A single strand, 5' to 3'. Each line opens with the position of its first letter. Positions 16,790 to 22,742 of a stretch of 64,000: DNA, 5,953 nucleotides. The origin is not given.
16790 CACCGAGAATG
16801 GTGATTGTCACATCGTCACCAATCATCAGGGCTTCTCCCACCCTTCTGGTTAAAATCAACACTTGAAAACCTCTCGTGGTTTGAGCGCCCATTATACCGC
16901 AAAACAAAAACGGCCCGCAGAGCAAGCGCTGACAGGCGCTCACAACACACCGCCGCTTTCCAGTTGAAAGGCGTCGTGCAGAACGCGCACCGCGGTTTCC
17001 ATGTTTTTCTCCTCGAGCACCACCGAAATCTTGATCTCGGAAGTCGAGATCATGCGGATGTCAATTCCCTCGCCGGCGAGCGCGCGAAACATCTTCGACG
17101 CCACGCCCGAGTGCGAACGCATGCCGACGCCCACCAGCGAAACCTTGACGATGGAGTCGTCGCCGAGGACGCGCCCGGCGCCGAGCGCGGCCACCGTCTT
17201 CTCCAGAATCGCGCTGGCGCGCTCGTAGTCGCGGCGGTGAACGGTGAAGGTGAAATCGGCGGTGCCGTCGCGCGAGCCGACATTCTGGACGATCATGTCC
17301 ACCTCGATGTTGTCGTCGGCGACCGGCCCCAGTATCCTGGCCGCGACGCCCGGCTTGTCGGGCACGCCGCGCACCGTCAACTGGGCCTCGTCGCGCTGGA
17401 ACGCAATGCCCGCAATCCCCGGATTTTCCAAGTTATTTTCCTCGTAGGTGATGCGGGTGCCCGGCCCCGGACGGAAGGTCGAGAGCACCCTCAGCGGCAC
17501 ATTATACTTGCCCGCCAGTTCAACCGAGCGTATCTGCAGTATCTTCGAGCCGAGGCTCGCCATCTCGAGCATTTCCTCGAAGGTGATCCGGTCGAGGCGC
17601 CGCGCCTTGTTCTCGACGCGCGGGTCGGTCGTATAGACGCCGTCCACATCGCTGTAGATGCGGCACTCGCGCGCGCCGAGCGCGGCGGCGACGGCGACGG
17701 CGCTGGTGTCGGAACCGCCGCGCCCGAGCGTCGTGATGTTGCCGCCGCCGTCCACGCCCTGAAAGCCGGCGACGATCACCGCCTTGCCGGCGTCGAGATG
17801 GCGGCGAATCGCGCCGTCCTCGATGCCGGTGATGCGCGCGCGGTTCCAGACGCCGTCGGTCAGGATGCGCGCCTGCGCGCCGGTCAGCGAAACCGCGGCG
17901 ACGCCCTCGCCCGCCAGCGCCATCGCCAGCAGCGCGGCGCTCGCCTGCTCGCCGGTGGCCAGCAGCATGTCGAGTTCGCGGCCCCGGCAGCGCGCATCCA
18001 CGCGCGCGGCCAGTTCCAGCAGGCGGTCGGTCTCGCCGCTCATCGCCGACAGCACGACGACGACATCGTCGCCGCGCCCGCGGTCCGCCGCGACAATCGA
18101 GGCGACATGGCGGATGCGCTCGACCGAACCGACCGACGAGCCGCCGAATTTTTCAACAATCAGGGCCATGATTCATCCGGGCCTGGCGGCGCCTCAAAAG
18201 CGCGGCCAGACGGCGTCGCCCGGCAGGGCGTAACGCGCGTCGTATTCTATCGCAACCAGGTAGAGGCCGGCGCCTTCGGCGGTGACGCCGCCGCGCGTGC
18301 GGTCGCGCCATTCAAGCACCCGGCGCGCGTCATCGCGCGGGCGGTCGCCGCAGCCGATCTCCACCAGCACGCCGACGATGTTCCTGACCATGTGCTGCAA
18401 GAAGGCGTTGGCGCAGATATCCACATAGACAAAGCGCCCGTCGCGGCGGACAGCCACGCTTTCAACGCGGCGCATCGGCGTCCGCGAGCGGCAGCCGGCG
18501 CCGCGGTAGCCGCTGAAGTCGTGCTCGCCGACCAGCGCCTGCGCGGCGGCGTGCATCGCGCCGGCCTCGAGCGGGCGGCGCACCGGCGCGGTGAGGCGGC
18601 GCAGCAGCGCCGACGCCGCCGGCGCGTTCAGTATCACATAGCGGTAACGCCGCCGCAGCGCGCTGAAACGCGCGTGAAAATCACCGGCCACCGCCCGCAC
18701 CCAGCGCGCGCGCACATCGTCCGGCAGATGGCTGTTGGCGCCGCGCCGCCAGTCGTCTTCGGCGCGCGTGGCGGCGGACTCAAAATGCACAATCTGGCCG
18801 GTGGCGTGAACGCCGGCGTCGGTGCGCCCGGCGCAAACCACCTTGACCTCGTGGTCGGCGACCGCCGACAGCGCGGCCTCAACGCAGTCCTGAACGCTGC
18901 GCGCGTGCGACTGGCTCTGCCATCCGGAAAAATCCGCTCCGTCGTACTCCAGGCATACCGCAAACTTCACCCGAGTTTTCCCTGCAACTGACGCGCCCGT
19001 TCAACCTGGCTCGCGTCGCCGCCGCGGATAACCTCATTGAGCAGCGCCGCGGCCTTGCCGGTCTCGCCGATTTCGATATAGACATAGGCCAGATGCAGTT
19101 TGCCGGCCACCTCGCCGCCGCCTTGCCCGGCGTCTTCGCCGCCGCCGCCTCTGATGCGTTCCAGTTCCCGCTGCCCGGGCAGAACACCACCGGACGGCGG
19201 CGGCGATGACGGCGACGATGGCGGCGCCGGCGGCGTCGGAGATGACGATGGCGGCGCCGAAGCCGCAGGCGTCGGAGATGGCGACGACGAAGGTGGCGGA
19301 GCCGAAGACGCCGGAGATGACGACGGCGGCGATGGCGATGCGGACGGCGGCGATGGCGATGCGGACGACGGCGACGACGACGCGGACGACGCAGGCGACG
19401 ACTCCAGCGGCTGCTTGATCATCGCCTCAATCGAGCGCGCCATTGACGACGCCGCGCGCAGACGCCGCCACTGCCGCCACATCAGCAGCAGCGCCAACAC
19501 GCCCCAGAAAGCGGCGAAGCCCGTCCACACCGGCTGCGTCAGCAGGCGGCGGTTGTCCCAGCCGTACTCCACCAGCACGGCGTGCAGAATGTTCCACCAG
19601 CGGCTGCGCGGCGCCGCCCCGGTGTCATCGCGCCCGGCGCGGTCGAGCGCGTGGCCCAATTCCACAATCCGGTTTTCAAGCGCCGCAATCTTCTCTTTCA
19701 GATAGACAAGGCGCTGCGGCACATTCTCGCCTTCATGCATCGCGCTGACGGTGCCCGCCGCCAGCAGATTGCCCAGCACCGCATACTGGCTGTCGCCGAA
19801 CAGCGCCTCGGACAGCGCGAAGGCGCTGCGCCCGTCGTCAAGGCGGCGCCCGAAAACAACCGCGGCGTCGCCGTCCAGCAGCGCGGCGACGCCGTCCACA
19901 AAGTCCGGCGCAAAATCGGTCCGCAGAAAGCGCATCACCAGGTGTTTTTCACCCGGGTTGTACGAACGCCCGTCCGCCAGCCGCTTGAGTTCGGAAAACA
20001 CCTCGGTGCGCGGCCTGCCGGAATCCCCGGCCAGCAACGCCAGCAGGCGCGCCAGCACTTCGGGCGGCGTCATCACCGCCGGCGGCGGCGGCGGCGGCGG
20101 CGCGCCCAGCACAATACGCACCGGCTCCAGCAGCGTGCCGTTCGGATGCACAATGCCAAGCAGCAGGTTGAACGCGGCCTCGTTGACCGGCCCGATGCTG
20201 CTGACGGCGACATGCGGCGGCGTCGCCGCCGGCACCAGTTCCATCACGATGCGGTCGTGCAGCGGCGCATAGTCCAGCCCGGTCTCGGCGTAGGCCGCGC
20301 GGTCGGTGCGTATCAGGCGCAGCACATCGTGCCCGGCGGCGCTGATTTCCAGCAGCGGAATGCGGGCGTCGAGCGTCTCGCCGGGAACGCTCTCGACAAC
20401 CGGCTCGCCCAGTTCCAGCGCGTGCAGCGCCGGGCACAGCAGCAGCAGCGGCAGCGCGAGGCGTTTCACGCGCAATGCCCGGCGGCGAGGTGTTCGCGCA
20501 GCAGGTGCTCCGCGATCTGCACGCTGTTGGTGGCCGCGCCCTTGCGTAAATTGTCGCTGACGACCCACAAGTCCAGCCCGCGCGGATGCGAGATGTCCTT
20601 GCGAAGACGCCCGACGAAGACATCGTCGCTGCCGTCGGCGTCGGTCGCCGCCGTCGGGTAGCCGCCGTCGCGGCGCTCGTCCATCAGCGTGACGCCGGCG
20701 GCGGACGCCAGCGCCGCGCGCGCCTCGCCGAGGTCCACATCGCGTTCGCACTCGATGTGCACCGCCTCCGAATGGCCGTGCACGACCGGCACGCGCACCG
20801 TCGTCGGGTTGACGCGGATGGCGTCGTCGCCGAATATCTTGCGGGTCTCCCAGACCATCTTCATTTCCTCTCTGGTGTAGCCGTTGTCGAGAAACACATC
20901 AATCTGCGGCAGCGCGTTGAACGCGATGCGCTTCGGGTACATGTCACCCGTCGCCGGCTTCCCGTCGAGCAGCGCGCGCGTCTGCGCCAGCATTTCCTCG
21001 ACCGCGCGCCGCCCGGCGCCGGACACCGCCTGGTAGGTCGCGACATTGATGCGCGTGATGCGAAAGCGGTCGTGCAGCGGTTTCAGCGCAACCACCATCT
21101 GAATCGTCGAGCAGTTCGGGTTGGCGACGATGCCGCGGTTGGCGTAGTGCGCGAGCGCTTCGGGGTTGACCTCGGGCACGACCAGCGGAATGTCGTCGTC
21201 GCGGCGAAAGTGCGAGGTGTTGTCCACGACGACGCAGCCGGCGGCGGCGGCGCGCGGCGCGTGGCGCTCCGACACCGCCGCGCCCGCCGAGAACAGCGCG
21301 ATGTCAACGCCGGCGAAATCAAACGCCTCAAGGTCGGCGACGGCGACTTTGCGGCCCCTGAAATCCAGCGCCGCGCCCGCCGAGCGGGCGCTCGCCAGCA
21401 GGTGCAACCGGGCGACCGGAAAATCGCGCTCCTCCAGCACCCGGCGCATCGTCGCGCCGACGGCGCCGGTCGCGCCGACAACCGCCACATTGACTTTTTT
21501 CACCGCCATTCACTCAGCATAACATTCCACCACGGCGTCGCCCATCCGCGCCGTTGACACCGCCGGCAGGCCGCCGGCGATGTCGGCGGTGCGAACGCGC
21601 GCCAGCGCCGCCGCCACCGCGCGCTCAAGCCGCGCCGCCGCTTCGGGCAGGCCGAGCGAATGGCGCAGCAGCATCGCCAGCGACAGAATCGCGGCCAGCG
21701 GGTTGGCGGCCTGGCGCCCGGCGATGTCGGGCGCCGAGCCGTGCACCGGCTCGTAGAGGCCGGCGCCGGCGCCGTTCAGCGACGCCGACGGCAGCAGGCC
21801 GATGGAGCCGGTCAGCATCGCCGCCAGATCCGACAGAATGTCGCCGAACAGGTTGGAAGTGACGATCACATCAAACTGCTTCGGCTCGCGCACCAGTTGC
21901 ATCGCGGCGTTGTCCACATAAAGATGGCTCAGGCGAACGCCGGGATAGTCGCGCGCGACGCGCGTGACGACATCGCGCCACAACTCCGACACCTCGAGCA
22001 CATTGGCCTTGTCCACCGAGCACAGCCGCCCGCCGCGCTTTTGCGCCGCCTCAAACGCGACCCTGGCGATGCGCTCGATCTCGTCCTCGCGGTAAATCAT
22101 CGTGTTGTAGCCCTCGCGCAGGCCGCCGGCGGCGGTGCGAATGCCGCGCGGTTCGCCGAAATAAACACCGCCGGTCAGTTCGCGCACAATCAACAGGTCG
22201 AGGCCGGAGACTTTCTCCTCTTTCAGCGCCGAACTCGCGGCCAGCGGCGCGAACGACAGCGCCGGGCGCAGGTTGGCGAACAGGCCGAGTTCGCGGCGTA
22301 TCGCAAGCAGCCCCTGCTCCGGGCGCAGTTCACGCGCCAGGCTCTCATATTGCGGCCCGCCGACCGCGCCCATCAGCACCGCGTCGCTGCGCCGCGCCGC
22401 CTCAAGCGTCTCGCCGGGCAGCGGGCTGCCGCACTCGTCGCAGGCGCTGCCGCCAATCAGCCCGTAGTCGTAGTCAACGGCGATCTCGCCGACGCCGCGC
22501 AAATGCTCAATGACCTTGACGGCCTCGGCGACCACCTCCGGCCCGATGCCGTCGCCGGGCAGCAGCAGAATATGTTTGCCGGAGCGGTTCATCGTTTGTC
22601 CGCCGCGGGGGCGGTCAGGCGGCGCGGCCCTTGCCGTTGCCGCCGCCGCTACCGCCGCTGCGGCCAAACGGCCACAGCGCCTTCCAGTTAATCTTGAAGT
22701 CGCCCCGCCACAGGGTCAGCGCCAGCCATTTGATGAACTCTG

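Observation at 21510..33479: leu operon split by a 12-gene insertion: nine tandem HtrL/YibB-like paralogs plus a small leader protein, all co-directional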

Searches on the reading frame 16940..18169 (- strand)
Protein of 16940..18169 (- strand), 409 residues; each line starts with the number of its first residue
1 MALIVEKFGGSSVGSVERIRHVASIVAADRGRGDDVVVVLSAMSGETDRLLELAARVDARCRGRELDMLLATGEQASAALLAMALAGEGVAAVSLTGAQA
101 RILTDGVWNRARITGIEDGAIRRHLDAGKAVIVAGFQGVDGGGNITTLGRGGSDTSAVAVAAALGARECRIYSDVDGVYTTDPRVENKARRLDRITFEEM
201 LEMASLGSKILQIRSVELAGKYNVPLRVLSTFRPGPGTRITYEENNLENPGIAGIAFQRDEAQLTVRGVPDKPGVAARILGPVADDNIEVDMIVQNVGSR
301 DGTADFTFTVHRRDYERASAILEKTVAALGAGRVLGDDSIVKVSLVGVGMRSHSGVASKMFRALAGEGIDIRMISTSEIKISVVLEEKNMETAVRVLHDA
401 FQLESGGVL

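Call 69: search_protein_families(library=pfam, proteins=[window:16940-18169:-], max_evalue=0.00001)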
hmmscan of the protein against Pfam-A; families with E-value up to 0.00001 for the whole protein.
window:16940-18169:- (409 aa): 4 families
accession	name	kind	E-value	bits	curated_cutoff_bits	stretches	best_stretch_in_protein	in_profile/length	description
PF00696.33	AA_kinase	-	6.1e-48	164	24.9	1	3-230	2-234/234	Amino acid kinase family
PF22468.2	ACT_9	-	1.5e-34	118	27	2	343-401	1-61/61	ACT domain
PF13840.12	ACT_7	-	1.2e-20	73.5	27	1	337-399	3-65/65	ACT domain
PF01842.31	ACT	-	9.1e-16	57.7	27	1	266-324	5-60/66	ACT domain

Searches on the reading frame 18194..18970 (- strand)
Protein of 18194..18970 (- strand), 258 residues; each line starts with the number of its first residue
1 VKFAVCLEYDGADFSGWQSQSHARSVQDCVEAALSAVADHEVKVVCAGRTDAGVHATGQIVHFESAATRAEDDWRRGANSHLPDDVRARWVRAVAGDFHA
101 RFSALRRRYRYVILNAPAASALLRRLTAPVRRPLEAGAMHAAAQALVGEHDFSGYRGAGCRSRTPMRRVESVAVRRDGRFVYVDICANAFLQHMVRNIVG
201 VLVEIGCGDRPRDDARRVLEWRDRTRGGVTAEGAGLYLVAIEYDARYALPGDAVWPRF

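Call 70: search_protein_families(library=pfam, proteins=[window:18194-18970:-], max_evalue=0.00001)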
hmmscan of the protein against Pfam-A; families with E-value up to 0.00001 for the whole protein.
window:18194-18970:- (258 aa): 1 family
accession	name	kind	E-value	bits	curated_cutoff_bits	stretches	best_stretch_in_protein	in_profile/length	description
PF01416.25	PseudoU_synth_1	-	8.2e-41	139.3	23.3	2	142-244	1-108/108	tRNA pseudouridine synthase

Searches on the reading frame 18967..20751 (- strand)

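Call 10: search_protein_families(library=ncbifam, proteins=[window:18967-20751:-], max_evalue=0.00001)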
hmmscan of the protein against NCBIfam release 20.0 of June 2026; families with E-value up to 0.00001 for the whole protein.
window:18967-20751:- (594 aa): 1 family
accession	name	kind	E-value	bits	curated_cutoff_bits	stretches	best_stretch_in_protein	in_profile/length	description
TIGR03504.1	FimV_Cterm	subfamily_domain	8e-12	45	30.65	1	551-593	2-44/44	FimV/HubP family polar landmark protein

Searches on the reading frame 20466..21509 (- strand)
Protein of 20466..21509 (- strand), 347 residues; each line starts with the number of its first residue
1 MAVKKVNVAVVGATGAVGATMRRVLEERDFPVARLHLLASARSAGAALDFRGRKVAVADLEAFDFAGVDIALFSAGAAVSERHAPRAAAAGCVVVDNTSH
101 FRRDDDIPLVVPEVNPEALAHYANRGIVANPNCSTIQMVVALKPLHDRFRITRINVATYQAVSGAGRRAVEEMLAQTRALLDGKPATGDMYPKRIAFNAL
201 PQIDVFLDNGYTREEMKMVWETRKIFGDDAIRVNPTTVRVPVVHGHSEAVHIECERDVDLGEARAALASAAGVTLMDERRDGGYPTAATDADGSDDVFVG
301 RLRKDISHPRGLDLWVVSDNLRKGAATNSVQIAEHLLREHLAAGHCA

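Call 10: search_protein_families(library=ncbifam, proteins=[window:20466-21509:-], max_evalue=0.00001)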
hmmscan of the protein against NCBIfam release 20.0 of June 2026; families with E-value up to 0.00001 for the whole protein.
window:20466-21509:- (347 aa): 12 families
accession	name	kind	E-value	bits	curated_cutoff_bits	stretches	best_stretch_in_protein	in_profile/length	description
NF011456.0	PRK14874.1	equivalog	5.5e-149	495.9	223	1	4-340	3-344/346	aspartate-semialdehyde dehydrogenase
TIGR01296.1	asd_B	equivalog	2.5e-134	447.6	324.2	1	7-338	1-338/339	aspartate-semialdehyde dehydrogenase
NF005229.0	PRK06728.1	equivalog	4e-101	338.3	628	1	1-339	1-344/347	aspartate-semialdehyde dehydrogenase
NF004224.0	PRK05671.1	equivalog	2.2e-96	323.3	284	1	4-339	3-334/336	aspartate-semialdehyde dehydrogenase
NF005957.0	PRK08040.1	equivalog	9.5e-89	298.1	273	1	6-341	5-335/336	aspartate-semialdehyde dehydrogenase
NF006416.0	PRK08664.1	subfamily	6.1e-47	160.5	232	2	4-173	2-189/350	aspartate-semialdehyde dehydrogenase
TIGR00978.1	asd_EA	equivalog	1e-45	156.3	301.2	2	6-173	1-187/342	aspartate-semialdehyde dehydrogenase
NF005144.0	PRK06598.1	subfamily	1.2e-34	120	198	2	189-327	216-358/369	aspartate-semialdehyde dehydrogenase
TIGR01745.1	asd_gamma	equivalog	6.7e-28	97.7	402.9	2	7-178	2-179/366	aspartate-semialdehyde dehydrogenase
NF005368.0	PRK06901.1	equivalog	3.2e-24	85.7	437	1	43-338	42-320/323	oxidoreductase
TIGR01850.1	argC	equivalog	5.6e-15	55.4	233.6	1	6-175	1-193/345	N-acetyl-gamma-glutamyl-phosphate reductase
TIGR01851.1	argC_other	equivalog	8.5e-06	25.3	229.85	0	85-176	67-161/310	N-acetyl-gamma-glutamyl-phosphate reductase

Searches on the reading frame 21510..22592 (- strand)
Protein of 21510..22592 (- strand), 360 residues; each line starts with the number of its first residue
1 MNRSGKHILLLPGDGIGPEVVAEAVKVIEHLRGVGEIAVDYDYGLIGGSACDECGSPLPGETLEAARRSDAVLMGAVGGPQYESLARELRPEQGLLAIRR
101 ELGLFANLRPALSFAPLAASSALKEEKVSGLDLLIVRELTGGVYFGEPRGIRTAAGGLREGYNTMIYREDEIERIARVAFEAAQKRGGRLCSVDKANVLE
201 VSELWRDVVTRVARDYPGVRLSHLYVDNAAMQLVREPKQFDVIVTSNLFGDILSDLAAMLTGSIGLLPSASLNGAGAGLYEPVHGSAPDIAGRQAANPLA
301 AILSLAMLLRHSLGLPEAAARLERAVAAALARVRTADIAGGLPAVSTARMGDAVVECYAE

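Call 10: search_protein_families(library=ncbifam, proteins=[window:21510-22592:-], max_evalue=0.00001)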
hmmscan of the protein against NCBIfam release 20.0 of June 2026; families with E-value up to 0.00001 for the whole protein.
window:21510-22592:- (360 aa): 16 families
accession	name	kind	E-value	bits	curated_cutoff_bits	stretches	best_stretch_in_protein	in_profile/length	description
TIGR00169.1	leuB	equivalog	2.1e-143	477.6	353.2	1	7-352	1-347/349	3-isopropylmalate dehydrogenase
NF002898.0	PRK03437.1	equivalog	1.2e-79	268.1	393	1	7-356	6-343/347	3-isopropylmalate dehydrogenase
TIGR02088.1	LEU3_arch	subfamily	1.9e-79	267.3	409.8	1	10-342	3-314/324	isopropylmalate/isohomocitrate dehydrogenases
NF040626.1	AksF2_Meth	equivalog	6.9e-74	249.1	540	1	7-355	3-327/333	homoisocitrate dehydrogenase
NF040619.1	AksF_Meth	equivalog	8e-69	232.3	500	1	7-342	3-334/343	homoisocitrate dehydrogenase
TIGR02089.1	TTC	equivalog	3.6e-68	230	470.4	1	8-356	6-350/352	tartrate dehydrogenase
NF006529.0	PRK08997.1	equivalog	2.3e-66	224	510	1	6-340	4-320/335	isocitrate dehydrogenase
NF006048.0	PRK08194.1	equivalog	1.4e-60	205.3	501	1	8-355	6-346/352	tartrate dehydrogenase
NF006673.0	PRK09222.1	equivalog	9.2e-57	193.1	509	1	6-356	5-339/482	NADP-dependent isocitrate dehydrogenase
NF040855.1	iso_homocit_dh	equivalog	9.1e-56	189.6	680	1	9-315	5-280/345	isocitrate--homoisocitrate dehydrogenase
TIGR00175.1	mito_nad_idh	equivalog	1.3e-52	179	432.4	1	8-342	6-321/334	isocitrate dehydrogenase (NAD(+))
TIGR02924.1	ICDH_alpha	equivalog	3.7e-45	154.9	561.35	1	11-339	6-315/473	isocitrate dehydrogenase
TIGR00183.1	prok_nadp_idh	equivalog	1e-29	103.6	567.3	2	226-355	282-413/417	isocitrate dehydrogenase (NADP(+))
NF005036.0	PRK06451.1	equivalog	2.4e-29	102.3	484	2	223-356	272-406/412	NADP-dependent isocitrate dehydrogenase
NF005425.0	PRK07006.1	equivalog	8.7e-25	87.3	490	1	229-339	285-394/416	NADP-dependent isocitrate dehydrogenase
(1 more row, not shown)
